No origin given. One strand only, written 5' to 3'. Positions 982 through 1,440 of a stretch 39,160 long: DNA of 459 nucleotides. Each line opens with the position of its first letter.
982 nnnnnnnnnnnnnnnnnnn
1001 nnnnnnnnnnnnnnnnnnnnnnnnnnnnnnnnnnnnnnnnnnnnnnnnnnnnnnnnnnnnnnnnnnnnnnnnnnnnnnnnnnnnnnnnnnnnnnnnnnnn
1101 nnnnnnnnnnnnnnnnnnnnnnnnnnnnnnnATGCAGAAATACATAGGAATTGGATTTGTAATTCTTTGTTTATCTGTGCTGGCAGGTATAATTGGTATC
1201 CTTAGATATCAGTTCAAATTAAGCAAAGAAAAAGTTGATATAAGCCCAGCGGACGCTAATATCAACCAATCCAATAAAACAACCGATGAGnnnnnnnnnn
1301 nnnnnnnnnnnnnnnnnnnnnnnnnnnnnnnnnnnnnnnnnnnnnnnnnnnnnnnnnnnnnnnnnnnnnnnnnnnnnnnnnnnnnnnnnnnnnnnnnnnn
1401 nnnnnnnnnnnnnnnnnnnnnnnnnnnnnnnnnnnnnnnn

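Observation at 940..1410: Type I toxin-antitoxin-like locus at the prophage left end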

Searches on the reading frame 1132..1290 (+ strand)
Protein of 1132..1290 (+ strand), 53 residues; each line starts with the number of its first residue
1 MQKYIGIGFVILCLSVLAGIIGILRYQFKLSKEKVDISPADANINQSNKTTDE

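Call 7: search_protein_families(library=pfam, proteins=[window:1132-1290:+], max_evalue=0.1)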
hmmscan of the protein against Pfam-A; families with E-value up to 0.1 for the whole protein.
seq(53 aa): 1 family
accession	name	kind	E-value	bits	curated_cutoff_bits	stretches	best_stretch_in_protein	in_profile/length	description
PF04277.18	OAD_gamma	-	0.00074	20.6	27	1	5-50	9-54/76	Oxaloacetate decarboxylase, gamma chain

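Call 11: search_protein_families(library=phrogs, proteins=[window:1132-1290:+], max_evalue=0.01)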
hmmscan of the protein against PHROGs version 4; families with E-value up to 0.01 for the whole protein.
seq(53 aa): 0 families

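Call 12: search_protein_families(library=ncbifam, proteins=[window:1132-1290:+], max_evalue=0.1)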
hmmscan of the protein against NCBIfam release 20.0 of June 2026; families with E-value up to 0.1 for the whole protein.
seq(53 aa): 2 families
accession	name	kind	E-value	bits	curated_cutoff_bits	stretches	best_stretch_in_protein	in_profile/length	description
TIGR01195.1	oadG_fam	subfamily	0.029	14.9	36.05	1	5-43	13-52/84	sodium pump decarboxylases, gamma subunit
NF009317.0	PRK12674.2-1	equivalog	0.066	13.5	107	1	3-27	4-29/105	Na+/H+ antiporter subunit G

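Call 13: search_dna_similar(query=window:1132-1290:+, collection=phages, mode=protein, max_evalue=10)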
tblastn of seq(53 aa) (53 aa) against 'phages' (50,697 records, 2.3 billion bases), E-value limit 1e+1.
Records with a match: 13; places in all: 13; records where one place covers at least 80% of the query: 8.
Best place of each record, by identity: <60% 13.
By first word of the organism name: Synechococcus 8; Campylobacter 5.
By host as written in the record: - 6; Synechococcus sp. 4; Campylobacter sp. 2; Campylobacter jejuni 1.
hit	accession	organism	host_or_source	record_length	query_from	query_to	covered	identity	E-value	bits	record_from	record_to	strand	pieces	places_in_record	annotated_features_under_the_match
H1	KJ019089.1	Synechococcus phage ACG-2014j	-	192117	1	46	87%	28.3%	9e+0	29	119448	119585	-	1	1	head vertex precursor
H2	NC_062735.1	Synechococcus phage ACG-2014j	-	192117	1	46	87%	28.3%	9e+0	29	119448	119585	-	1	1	major head protein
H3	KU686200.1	Synechococcus phage S-CAM4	Synechococcus sp.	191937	1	46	87%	28.3%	9e+0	29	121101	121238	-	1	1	hypothetical protein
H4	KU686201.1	Synechococcus phage S-CAM4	Synechococcus sp.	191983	1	46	87%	28.3%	9e+0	29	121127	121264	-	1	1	hypothetical protein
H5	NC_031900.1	Synechococcus phage S-CAM4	Synechococcus sp.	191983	1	46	87%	28.3%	9e+0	29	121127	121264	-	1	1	major head protein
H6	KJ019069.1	Synechococcus phage ACG-2014j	-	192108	1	46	87%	28.3%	9e+0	29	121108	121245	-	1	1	head vertex precursor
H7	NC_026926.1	Synechococcus phage ACG-2014j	-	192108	1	46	87%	28.3%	9e+0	29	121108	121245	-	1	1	major head protein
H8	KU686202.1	Synechococcus phage S-CAM4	Synechococcus sp.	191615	1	46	87%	28.3%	9e+0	29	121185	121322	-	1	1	hypothetical protein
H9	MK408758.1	Campylobacter phage CP20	Campylobacter jejuni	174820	1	26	49%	50.0%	5e+0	29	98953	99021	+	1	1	hypothetical protein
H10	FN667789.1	Campylobacter phage CPt10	-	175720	1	26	49%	50.0%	5e+0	29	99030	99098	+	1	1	hypothetical phage membrane protein | 1 probable transmembrane helix predicted for CPt10_1161 by TMHMM2.0 ...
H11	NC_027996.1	Campylobacter phage CPt10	-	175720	1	26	49%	50.0%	5e+0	29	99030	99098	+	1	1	membrane protein | 1 probable transmembrane helix predicted for CPt10_1161 by TMHMM2.0 ...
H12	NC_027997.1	Campylobacter phage CP220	Campylobacter sp.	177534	1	26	49%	50.0%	5e+0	29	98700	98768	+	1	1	membrane protein | 1 probable transmembrane helix predicted for CPT_0118 by TMHMM2.0 at ...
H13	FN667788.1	Campylobacter phage CP220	Campylobacter sp.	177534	1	26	49%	50.0%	5e+0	29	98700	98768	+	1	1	hypothetical phage membrane protein | 1 probable transmembrane helix predicted for CPT_0118 by TMHMM2.0 at ...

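Call 14: find_homologous_proteins(query=window:1132-1290:+, max_evalue=0.01)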
Query seq(53 aa) (53 aa): 60 proteins with E <= 0.01 among 60 candidates.
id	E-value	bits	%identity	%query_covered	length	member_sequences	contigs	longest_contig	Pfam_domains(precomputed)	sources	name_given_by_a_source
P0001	3.9e-26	106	100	100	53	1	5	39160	-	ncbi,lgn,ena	-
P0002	7.4e-22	93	89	100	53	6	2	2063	-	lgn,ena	-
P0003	1.1e-21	92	87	100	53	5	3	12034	-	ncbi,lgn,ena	-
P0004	1.4e-21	92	87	100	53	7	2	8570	-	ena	-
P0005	2.1e-21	91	87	100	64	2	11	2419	-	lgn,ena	-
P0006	2.7e-21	91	87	100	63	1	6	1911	-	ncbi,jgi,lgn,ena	-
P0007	3.6e-21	91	87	100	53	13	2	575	-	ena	-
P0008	3.9e-21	90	85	100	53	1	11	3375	-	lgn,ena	-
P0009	6.0e-21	90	87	100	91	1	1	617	-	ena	-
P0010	7.8e-21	90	81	100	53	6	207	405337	-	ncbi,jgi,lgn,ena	jgi:Na+-transporting methylmalonyl-CoA/oxaloacetate decarboxylase gamma subunit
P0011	8.7e-21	89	87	100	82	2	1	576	-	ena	-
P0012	1.5e-20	89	79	100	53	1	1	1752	-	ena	-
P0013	1.5e-20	89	83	100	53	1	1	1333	-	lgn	-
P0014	2.2e-20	88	85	100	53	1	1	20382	-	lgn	-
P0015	2.2e-20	88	79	100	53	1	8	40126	-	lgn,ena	-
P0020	8.2e-20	86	81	100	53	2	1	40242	-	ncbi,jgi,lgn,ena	-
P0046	9.6e-17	77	72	100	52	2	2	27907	-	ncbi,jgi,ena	-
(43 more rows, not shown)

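Call 16: find_encoding_contigs(protein=P0010, flank=4000, max_places=6)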
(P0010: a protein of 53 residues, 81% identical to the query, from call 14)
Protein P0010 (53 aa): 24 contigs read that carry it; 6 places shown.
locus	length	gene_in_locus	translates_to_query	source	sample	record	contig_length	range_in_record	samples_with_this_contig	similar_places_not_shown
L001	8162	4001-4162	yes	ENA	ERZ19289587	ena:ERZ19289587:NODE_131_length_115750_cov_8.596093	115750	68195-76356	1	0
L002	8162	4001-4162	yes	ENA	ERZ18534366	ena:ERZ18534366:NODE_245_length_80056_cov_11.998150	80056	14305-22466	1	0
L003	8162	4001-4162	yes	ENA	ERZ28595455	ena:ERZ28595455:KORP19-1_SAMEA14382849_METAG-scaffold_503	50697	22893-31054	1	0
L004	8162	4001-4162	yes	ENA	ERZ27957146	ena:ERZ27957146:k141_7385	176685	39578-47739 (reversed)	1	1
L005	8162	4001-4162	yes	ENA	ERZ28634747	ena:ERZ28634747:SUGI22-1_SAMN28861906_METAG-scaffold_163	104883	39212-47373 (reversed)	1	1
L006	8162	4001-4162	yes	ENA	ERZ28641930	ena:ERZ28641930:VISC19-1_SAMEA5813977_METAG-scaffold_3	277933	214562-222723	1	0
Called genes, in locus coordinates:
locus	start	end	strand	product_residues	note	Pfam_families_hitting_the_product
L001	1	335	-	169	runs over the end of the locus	-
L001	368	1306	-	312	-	PF01795:Methyltransf_5, PF13847:Methyltransf_31 (weak)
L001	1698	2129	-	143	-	PF02381:MraZ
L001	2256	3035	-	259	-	PF01177:Asp_Glu_race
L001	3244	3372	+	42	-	-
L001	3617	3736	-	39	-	-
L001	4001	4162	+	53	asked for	-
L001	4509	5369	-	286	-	PF01510:Amidase_2, PF09374:PG_binding_3 (faint), PF01471:PG_binding_1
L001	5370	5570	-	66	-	-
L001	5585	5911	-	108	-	-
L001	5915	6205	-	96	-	-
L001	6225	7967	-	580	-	-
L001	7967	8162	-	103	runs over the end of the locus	-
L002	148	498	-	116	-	PF22296:bAvd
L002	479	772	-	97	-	-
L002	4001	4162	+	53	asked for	-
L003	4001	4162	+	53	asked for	-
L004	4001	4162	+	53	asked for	-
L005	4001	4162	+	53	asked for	-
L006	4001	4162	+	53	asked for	-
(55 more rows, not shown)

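Call 17: find_related_loci(query=A1, collection=genome_contigs, flank=3000)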
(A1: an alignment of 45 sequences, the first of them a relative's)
Query A1 (53 aa) in genome_contigs; peptide patterns used: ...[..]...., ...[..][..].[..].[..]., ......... (x = any residue, [..] = any of these).
131 stretches matched a pattern; 27 encode a relative of the query (tblastn E <= 1e-3); 27 distinct loci.
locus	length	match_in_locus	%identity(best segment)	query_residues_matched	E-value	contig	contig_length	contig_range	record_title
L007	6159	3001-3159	85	1-53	4e-27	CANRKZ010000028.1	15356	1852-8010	MAG: uncultured Clostridia bacterium isolate Lapin-033__bin53 genome assembly, contig: Lapin-033__NODE_3284_length_15356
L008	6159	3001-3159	85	1-53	1e-26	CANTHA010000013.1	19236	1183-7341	MAG TPA_asm: uncultured Clostridium sp. isolate SRR13921778_bin.59_metawrap_v1.3_MAG genome assembly, contig: NODE.2619_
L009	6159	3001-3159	77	1-53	8e-26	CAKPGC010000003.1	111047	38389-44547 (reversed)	MAG: uncultured Clostridia bacterium isolate REFINED_METABAT215_TOP10_CONTIGS_1500_ASSEMBLY_K77_MERGED__Hadza_PheChl_Fib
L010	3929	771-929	79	1-53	2e-25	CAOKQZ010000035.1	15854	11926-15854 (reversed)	MAG TPA_asm: uncultured Clostridium sp. isolate SRR15604628_bin.47_metawrap_v1.3_MAG genome assembly, contig: NODE.3339_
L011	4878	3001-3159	77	1-53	5e-24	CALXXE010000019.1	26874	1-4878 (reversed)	MAG: uncultured Clostridia bacterium isolate BRZ_NT__bin79 genome assembly, contig: BRZ_NT__NODE_2335_length_26874_cov_1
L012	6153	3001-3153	76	1-51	8e-24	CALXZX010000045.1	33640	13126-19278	MAG: uncultured Clostridia bacterium isolate BRZ_PC__bin97 genome assembly, contig: BRZ_PC__NODE_1800_length_33640_cov_1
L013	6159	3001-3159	74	1-53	1e-23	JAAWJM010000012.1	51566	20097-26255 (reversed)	MAG: Clostridia bacterium isolate ABMPRH_42_1 SL341415_scaffold_1475, whole genome shotgun sequence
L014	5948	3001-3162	74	1-53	1e-23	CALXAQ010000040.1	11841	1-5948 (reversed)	MAG: uncultured Clostridia bacterium isolate E0_DM__bin141 genome assembly, contig: E0_DM__k127_521772, whole genome sho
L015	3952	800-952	75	1-51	7e-23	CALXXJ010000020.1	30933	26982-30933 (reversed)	MAG: uncultured Clostridia bacterium isolate BRZ_NV__bin29 genome assembly, contig: BRZ_NV__NODE_1925_length_30933_cov_2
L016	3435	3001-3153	75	1-51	7e-23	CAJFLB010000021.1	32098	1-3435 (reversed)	uncultured Clostridia bacterium isolate Chicken_24_mag_33 genome assembly, contig: MAGpy_11413_24_idba_bin_33_fascaffold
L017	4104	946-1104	74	1-53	2e-22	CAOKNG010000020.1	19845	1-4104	MAG TPA_asm: uncultured Clostridium sp. isolate SRR17684627_bin.19_metawrap_v1.3_MAG genome assembly, contig: NODE.3631_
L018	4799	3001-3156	65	1-52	2e-20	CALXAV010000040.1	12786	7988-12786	MAG: uncultured Clostridia bacterium isolate BRZ_HK__bin22 genome assembly, contig: BRZ_HK__NODE_6163_length_12786_cov_5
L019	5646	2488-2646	62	1-53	1e-20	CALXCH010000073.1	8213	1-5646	MAG: uncultured Clostridia bacterium isolate BRZ_LP__bin76 genome assembly, contig: BRZ_LP__NODE_8085_length_8213_cov_7.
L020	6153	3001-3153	67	1-51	3e-20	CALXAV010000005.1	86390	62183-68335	MAG: uncultured Clostridia bacterium isolate BRZ_HK__bin22 genome assembly, contig: BRZ_HK__NODE_386_length_86390_cov_53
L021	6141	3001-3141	72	1-47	6e-20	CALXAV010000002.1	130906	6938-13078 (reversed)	MAG: uncultured Clostridia bacterium isolate BRZ_HK__bin22 genome assembly, contig: BRZ_HK__NODE_189_length_130906_cov_5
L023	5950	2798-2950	67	1-51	2e-19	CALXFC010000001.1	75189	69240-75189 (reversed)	MAG: uncultured Clostridia bacterium isolate BRZ_FG__bin101 genome assembly, contig: BRZ_FG__NODE_669_length_75189_cov_5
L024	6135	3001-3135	73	1-45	5e-19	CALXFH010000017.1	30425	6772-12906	MAG: uncultured Clostridia bacterium isolate BRZ_HT__bin100 genome assembly, contig: BRZ_HT__NODE_2236_length_30425_cov_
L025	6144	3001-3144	71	1-49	2e-18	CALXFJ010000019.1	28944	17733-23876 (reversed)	MAG: uncultured Clostridia bacterium isolate BRZ_HH__bin58 genome assembly, contig: BRZ_HH__NODE_1629_length_28944_cov_2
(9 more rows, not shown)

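Call 22: find_related_loci(query=A1, collection=viral_contigs, flank=3000)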
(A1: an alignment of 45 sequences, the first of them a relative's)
Query A1 (53 aa) in viral_contigs; peptide patterns used: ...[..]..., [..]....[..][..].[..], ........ (x = any residue, [..] = any of these).
366 stretches matched a pattern; 6 encode a relative of the query (tblastn E <= 1e-3); 6 distinct loci.
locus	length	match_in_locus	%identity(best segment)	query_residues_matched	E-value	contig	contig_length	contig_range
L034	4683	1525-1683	81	1-53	1e-27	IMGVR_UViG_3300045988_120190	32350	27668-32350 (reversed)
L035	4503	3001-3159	81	1-53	7e-27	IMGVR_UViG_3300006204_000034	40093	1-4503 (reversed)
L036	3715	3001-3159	81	1-53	6e-27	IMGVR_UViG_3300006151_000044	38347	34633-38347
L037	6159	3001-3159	83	1-53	1e-26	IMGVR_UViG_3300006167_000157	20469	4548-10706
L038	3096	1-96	84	22-53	1e-14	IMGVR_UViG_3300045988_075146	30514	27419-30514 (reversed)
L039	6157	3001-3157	84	1-53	4e-15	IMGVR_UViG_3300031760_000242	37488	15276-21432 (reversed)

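Call 25: find_related_loci(query=A1, collection=metagenome_contigs, flank=2500)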
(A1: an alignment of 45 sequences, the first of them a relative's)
Query A1 (53 aa) in metagenome_contigs; peptide patterns used: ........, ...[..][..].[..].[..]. (x = any residue, [..] = any of these).
120 stretches matched a pattern; 10 encode a relative of the query (tblastn E <= 1e-3); 10 distinct loci.
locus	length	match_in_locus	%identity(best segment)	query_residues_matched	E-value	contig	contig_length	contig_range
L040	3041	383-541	87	1-53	8e-29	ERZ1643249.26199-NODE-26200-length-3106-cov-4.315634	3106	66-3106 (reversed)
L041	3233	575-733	87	1-53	8e-29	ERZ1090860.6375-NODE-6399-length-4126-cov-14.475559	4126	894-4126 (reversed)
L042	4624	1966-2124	81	1-53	1e-27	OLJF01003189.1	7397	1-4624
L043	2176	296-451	72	1-53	1e-23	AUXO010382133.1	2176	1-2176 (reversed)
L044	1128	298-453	75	1-52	1e-23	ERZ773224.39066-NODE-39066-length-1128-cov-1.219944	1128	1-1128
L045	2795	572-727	66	1-53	2e-21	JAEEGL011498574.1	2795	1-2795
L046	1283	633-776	71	1-49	3e-19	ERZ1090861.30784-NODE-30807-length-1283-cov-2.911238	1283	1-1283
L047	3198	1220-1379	76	1-53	1e-16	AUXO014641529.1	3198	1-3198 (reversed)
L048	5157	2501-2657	84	1-53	4e-15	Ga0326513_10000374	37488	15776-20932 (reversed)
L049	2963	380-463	61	1-28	2e-6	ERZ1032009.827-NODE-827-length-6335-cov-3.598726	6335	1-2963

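Call 52: search_protein_families(library=pfam, proteins=[L013:3237-4544:+, L010:975-2300:+, L019:2878-3615:-, L021:3415-4800:-, L023:3141-4454:-, L024:3439-4584:-, L025:3339-5258:-, L018:3668-4531:-, L008:3294-6104:-, L009:3942-4763:-], max_evalue=0.00001)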
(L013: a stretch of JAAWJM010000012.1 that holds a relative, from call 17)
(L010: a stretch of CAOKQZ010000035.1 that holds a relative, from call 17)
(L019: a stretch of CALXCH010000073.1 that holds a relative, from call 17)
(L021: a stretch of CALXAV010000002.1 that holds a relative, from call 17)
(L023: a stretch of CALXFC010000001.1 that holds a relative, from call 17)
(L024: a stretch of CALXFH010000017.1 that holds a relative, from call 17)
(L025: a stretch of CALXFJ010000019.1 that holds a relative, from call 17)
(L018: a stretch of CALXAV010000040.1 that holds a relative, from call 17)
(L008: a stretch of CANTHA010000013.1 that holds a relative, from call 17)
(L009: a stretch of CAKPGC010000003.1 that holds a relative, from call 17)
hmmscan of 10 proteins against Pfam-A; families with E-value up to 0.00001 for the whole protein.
L013:3237-4544:+ (435 aa): 2 families
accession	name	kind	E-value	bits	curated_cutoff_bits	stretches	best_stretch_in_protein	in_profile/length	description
PF01979.26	Amidohydro_1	-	3.4e-74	250.6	25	1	63-408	1-345/345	Amidohydrolase family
PF07969.17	Amidohydro_3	-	2.6e-28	100.2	29.7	1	189-408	243-471/472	Amidohydrolase family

L010:975-2300:+ (441 aa): 2 families
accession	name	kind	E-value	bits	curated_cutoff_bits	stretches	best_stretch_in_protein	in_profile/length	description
PF01979.26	Amidohydro_1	-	2.2e-74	251.2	25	1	69-414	1-345/345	Amidohydrolase family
PF07969.17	Amidohydro_3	-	2.1e-27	97.2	29.7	1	197-414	255-471/472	Amidohydrolase family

L019:2878-3615:- (245 aa): 2 families
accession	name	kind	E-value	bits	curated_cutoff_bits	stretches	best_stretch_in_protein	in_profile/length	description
PF04055.27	Radical_SAM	-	2.2e-24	86.9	29.5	1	33-188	3-164/166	Radical SAM superfamily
PF13353.11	Fer4_12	-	1.3e-21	77.7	22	1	23-149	1-128/137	4Fe-4S single cluster domain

L021:3415-4800:- (461 aa): 1 family
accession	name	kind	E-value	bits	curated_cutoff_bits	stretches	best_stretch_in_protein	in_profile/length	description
PF12733.13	Cadherin-like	-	2e-22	79.8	24.2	2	291-369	4-88/89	Cadherin-like beta sandwich domain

L023:3141-4454:- (437 aa): 1 family
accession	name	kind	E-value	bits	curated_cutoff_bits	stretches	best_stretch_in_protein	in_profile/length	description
PF12733.13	Cadherin-like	-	2.5e-20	73.2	24.2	2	272-350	4-88/89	Cadherin-like beta sandwich domain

L024:3439-4584:- (381 aa): 1 family
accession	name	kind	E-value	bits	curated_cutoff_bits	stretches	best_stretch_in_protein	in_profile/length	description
PF00365.25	PFK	-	6.2e-95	318.1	30.9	1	4-315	1-276/277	Phosphofructokinase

L025:3339-5258:- (639 aa): 8 families
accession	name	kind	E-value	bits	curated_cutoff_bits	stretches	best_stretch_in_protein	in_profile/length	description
PF00005.33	ABC_tran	-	4.2e-47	160.6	25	2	342-472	1-137/137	ABC transporter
PF12848.13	ABC_tran_Xtn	-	1.5e-22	79.9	25.9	1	233-309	2-78/85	ABC transporter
PF13304.12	AAA_21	-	9.4e-16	59.2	27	0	32-84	3-63/304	AAA domain, putative AbiEii toxin, Type IV TA system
PF02463.25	SMC_N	-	4.6e-11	43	40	1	28-234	24-211/220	RecF/RecN/SMC N terminal domain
PF16326.10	ABC_tran_CTD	-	1.1e-10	42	32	1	568-632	4-68/69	ABC transporter C-terminal domain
PF13555.12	AAA_29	-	4.7e-09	36.3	27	0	22-48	16-42/61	P-loop containing region of AAA domain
PF13401.12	AAA_22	-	6.3e-07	30.2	27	0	31-102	8-64/130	AAA domain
PF25201.1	nSTAND6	-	3.5e-06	27.6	27.7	0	12-56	2-46/148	Novel STAND NTPase 6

L018:3668-4531:- (287 aa): 0 families

L008:3294-6104:- (936 aa): 0 families

L009:3942-4763:- (273 aa): 2 families
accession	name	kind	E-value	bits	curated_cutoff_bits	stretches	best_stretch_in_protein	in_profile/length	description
PF07538.16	ChW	-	1.9e-42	143.2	22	3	198-229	1-32/35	Clostridial hydrophobic W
PF05257.22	CHAP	-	1.7e-07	32.1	26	1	17-100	3-68/81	CHAP domain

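Call 53: search_protein_representatives(alignment_id=A1)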
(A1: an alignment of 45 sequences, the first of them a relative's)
Query: 45 sequences, 53 profile positions. Proteins with E-value up to 0.001 (for the whole library): 35; up to 1e-10: 20; up to 1e-30: 1. The best 35 are listed.
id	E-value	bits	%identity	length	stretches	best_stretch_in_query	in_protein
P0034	9.5e-31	121.5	-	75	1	1-53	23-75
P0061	1.8e-30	120.6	-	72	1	1-53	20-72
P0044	3.5e-29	116.5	-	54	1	1-52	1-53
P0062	5.4e-29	115.9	-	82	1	1-49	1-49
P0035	9.3e-28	111.9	-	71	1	1-53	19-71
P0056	1.7e-25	104.7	-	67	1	1-52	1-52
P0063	3.1e-25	103.8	-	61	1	1-48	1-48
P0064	3.2e-24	100.6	-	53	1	3-53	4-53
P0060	9.9e-21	89.4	-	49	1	1-48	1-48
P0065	1.5e-19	85.6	-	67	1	1-52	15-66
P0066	9.5e-18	79.8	-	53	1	3-50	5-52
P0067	1.1e-17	79.6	-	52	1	1-53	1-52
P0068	1.4e-14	69.7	-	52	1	1-49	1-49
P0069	2.9e-13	65.5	-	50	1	1-45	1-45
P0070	3.4e-13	65.3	-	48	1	1-41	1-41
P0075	8.8e-11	57.5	-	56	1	4-51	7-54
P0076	6.1e-10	54.8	-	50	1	1-48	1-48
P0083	4.6e-06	42.4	-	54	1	1-42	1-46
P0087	4.3e-04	36.1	-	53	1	1-50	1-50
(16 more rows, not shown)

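Call 55: search_protein_families(library=pfam, alignment_id=A1, max_evalue=0.01)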
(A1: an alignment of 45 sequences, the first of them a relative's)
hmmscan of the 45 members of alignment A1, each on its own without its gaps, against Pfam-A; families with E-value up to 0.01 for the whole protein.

A. member 1, P0001 (53 aa): 1 family
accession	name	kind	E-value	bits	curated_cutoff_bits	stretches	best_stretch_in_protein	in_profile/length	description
PF04277.18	OAD_gamma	-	0.00074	20.6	27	1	5-50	9-54/76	Oxaloacetate decarboxylase, gamma chain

B. families by the number of members that match (of 45 scanned): 5 families
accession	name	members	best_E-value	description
PF04277.18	OAD_gamma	36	5.9e-05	Oxaloacetate decarboxylase, gamma chain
PF13131.11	DUF3951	5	0.0017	Protein of unknown function (DUF3951)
PF24419.1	Cupin_NOL9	5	0.0047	Polynucleotide 5'-hydroxyl-kinase NOL9, N-terminal domain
PF08918.16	PhoQ_Sensor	2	0.0079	PhoQ Sensor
PF11812.13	DUF3333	1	0.0095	Domain of unknown function (DUF3333)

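Call 56: search_protein_families(library=padloc, proteins=[window:1132-1290:+], max_evalue=0.01)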
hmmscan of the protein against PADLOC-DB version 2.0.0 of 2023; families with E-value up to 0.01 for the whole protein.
seq(53 aa): 0 families

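Call 66: list_cluster_members(proteins=[P0001, P0010, P0046, P0020])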
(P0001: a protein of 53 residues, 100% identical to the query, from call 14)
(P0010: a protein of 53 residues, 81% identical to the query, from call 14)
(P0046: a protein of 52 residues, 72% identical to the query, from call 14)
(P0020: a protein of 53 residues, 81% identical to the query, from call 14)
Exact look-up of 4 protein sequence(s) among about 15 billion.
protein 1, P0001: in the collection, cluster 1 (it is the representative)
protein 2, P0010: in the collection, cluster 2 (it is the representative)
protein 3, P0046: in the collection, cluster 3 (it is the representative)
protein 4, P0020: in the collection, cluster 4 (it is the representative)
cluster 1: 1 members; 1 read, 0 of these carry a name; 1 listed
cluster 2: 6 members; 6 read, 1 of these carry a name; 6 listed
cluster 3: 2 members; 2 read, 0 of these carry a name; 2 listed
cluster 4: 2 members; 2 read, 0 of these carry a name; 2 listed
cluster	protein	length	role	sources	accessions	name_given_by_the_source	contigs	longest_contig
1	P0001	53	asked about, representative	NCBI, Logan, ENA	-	-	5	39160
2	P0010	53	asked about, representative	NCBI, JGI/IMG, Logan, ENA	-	Na+-transporting methylmalonyl-CoA/oxaloacetate decarboxylase gamma subunit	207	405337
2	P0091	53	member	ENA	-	-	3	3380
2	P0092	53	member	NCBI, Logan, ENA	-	-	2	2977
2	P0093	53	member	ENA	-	-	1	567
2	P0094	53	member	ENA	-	-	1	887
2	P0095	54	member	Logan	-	-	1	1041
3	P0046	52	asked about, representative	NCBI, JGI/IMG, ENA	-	-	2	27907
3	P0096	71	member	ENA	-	-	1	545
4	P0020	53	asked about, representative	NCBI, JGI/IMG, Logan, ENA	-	-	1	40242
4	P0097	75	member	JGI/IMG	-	-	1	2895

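Call 67: search_solved_structures(query=A1, max_evalue=10, show_alignments=2)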
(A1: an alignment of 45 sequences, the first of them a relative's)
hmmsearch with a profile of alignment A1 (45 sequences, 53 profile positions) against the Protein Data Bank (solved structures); distinct sequences matched with E-value up to 10: 0.
